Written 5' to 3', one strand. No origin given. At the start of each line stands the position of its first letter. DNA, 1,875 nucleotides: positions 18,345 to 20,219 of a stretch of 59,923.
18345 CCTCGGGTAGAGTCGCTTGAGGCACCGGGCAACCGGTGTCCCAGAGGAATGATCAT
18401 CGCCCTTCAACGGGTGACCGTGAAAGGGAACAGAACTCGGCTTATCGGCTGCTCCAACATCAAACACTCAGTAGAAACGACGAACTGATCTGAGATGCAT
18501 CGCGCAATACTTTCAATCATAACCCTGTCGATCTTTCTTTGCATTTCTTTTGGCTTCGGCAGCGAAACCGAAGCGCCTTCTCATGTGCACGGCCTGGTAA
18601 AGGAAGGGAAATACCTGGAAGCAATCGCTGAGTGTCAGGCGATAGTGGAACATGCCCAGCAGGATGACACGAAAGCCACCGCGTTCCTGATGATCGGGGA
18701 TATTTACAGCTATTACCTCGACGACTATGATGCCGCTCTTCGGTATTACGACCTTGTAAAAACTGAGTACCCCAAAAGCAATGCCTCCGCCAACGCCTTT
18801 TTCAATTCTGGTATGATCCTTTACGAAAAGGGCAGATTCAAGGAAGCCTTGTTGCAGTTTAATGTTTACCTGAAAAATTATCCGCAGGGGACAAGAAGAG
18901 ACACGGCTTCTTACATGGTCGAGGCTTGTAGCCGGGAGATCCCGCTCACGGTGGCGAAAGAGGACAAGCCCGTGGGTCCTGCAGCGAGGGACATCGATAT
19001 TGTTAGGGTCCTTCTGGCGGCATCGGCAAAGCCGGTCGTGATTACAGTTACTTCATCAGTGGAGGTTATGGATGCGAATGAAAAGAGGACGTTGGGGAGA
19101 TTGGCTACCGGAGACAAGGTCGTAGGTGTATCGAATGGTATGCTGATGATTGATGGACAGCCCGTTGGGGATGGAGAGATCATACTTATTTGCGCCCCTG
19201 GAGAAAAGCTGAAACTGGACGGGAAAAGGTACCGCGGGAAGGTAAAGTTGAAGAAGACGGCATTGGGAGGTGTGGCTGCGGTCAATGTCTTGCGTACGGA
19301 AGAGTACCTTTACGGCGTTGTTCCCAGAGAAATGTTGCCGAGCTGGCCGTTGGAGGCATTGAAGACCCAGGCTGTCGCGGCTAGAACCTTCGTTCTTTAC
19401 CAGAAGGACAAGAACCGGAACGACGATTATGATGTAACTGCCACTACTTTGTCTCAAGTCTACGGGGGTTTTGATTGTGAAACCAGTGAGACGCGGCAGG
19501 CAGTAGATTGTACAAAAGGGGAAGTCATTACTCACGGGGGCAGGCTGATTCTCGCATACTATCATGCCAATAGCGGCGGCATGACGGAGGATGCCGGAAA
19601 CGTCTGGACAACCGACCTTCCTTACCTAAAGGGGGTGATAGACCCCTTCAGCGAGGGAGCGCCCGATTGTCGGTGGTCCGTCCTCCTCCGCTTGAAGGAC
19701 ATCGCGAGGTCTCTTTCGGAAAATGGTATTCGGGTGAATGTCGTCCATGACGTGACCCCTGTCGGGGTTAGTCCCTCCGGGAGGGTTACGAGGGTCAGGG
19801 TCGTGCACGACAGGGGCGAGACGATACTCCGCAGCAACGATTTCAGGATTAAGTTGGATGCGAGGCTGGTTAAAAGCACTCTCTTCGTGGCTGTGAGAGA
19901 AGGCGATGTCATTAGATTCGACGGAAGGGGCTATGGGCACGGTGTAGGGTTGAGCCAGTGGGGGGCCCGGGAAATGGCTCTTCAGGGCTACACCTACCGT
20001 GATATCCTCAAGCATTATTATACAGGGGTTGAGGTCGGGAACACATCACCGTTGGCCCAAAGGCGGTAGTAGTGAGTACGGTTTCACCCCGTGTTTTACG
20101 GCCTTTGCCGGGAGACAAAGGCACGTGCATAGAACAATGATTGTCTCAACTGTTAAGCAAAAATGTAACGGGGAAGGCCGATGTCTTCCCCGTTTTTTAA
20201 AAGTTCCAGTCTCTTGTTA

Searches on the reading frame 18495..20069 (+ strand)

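Call 56: search_protein_families(library=pfam, proteins=[window:18495-20069:+], max_evalue=0.000001)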
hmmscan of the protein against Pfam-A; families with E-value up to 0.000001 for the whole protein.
window:18495-20069:+ (524 aa): 3 families
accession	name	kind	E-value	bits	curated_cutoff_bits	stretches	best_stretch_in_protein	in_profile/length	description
PF08486.15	SpoIID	-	2.5e-27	95.8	23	1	259-347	4-97/97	Stage II sporulation protein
PF13174.12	TPR_6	-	1.8e-08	34.9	26.3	0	63-95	2-33/33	Tetratricopeptide repeat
PF13424.12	TPR_12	-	4e-08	33.8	30.1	0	36-85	15-68/77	Tetratricopeptide repeat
